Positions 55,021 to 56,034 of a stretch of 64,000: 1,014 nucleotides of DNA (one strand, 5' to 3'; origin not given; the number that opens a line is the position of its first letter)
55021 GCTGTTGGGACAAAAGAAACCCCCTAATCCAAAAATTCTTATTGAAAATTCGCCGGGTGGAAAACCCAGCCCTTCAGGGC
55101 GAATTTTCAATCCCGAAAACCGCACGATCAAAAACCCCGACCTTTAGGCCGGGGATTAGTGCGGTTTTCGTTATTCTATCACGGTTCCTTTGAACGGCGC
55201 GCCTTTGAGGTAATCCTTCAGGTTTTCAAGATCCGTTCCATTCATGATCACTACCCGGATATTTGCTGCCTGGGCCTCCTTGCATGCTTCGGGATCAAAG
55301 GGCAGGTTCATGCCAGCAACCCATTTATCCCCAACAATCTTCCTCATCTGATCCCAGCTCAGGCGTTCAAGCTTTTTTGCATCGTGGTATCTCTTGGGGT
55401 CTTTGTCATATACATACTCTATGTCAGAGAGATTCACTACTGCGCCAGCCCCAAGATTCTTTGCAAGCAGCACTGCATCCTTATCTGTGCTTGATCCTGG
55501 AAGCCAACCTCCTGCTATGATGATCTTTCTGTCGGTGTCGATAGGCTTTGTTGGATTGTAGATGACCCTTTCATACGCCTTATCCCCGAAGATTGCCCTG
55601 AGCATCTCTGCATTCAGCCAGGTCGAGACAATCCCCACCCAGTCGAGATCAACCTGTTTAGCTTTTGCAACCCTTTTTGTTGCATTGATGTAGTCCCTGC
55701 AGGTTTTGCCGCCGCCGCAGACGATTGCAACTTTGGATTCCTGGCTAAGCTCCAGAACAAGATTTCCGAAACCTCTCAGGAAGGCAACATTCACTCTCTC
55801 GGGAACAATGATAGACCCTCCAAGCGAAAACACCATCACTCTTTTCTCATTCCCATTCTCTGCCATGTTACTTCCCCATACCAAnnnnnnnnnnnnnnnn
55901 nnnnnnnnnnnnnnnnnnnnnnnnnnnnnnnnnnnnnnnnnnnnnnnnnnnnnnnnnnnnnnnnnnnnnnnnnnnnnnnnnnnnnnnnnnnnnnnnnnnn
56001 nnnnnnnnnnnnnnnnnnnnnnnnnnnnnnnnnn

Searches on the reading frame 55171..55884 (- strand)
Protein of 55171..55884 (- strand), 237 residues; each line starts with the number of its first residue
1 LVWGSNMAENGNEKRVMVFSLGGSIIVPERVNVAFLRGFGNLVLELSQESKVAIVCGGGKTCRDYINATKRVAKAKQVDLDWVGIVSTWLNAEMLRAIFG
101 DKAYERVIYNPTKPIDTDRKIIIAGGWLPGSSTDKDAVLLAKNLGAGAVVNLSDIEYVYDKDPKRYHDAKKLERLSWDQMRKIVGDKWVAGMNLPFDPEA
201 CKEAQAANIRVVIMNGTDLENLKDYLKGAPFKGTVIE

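Call 24: search_protein_families(library=pfam, proteins=[window:55171-55884:-], max_evalue=0.01)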
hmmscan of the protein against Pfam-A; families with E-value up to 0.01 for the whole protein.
window:55171-55884:- (237 aa): 1 family
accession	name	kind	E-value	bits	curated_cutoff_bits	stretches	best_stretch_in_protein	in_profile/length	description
PF00696.33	AA_kinase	-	2.9e-27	96.4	24.9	1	16-215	2-234/234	Amino acid kinase family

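Call 38: search_protein_families(library=ncbifam, proteins=[window:55171-55884:-], max_evalue=0.01)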
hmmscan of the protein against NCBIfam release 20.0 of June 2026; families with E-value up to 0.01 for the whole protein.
window:55171-55884:- (237 aa): 20 families
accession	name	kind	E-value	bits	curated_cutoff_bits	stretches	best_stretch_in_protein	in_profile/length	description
TIGR02076.1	pyrH_arch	equivalog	1.8e-55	187.9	158.05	1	17-237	1-222/222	UMP kinase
TIGR02075.1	pyrH_bact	equivalog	2.9e-13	50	243.9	1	34-235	24-231/233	UMP kinase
NF040647.1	IPPK_Arch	equivalog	2.5e-12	46.6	120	1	132-236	153-259/259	isopentenyl phosphate kinase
TIGR00656.1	asp_kin_monofn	equivalog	2e-06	27.1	402.25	1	134-216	161-238/407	aspartate kinase, monofunctional class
TIGR01027.1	proB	equivalog_domain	2.4e-06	27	186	1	134-235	146-250/363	glutamate 5-kinase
NF005159.0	PRK06635.2-3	equivalog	1.2e-05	24.5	379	1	133-183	160-210/406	aspartate kinase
NF005155.0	PRK06635.1-4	equivalog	3.5e-05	23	346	1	133-181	153-201/407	aspartate kinase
NF005156.0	PRK06635.1-5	equivalog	7.5e-05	21.6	594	1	131-183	151-203/411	aspartate kinase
NF005153.0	PRK06635.1-1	equivalog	0.00018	20.7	585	1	132-183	153-204/421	aspartate kinase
TIGR00657.1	asp_kinases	subfamily_domain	0.00019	20.7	208.7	1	133-183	194-244/442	aspartate kinase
NF005154.0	PRK06635.1-2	equivalog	0.00036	20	376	1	133-182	154-203/407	aspartate kinase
NF006459.0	PRK08841.1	equivalog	0.00042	19.4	535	1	132-183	154-205/395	aspartate kinase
TIGR00761.1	argB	equivalog_domain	0.00071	19.2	151.3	0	133-191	156-209/231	acetylglutamate kinase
NF005161.0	PRK06635.2-5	equivalog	0.0012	17.8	586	1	133-182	155-203/402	aspartate kinase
NF005160.0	PRK06635.2-4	equivalog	0.0013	17.6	657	1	132-197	150-217/392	aspartate kinase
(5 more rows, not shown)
